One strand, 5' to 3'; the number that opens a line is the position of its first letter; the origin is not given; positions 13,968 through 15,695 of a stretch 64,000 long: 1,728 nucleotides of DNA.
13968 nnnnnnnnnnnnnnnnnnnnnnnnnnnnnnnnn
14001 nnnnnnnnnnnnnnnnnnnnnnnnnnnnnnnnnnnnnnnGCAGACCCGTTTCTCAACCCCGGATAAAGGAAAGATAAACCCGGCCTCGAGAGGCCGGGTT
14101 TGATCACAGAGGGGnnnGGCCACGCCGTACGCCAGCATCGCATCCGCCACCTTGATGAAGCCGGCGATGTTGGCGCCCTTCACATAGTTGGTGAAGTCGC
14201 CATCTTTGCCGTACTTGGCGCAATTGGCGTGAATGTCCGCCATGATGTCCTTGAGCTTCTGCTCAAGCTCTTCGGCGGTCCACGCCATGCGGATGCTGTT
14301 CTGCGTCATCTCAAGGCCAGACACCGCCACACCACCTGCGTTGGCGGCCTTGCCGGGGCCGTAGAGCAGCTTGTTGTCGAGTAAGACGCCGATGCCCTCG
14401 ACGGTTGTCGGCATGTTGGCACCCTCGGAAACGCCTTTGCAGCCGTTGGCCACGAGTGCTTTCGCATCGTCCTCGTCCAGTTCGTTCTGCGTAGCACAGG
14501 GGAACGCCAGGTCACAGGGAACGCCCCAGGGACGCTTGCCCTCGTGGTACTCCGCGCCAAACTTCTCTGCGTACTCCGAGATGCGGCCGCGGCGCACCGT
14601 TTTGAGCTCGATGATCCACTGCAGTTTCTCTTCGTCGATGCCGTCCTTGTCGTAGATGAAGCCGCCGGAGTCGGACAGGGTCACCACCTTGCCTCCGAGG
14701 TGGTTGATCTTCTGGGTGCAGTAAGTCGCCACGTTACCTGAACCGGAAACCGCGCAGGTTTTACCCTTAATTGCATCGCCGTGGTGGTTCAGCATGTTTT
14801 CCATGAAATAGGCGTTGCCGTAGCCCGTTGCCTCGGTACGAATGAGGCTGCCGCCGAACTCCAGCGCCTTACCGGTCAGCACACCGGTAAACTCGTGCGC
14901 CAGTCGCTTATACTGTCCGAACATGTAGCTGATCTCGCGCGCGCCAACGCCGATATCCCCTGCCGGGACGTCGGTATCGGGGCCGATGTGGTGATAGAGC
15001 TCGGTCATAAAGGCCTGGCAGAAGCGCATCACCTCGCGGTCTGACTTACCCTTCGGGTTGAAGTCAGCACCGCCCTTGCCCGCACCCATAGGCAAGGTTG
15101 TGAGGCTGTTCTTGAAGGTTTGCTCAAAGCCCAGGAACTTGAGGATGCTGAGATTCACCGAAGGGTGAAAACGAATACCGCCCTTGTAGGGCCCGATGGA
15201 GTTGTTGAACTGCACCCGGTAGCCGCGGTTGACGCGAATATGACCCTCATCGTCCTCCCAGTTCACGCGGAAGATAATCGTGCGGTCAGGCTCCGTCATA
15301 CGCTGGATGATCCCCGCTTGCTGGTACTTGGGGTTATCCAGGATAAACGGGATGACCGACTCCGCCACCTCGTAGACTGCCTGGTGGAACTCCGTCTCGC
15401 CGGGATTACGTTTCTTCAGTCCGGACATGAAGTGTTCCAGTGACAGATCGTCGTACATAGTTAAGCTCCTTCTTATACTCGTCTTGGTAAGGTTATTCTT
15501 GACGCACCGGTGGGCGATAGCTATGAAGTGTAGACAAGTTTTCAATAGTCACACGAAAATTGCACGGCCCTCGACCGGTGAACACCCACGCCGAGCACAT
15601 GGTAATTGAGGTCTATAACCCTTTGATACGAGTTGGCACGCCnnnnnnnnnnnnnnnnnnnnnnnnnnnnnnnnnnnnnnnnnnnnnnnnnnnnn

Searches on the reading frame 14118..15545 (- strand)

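Call 24: search_protein_families(library=ncbifam, proteins=[window:14118-15545:-], max_evalue=1e-40)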
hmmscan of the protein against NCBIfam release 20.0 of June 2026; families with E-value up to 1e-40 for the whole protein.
window:14118-15545:- (476 aa): 5 families
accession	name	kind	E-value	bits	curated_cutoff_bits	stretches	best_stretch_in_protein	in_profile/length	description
NF006929.0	PRK09414.1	equivalog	1e-223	743.2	536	1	35-475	6-444/445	NADP-specific glutamate dehydrogenase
NF010634.0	PRK14031.1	equivalog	1.2e-211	702.9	822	1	40-475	7-443/444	NADP-specific glutamate dehydrogenase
NF010633.0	PRK14030.1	subfamily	1.1e-204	680.6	743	1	36-475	3-444/445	glutamate dehydrogenase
NF040817.1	GdhA_Arch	equivalog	1.7e-67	228.4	750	1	81-474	29-415/419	glutamate dehydrogenase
NF041398.1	GluDhGdhB_Halo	equivalog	5.1e-64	216.7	620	1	77-474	22-407/410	glutamate dehydrogenase GdhB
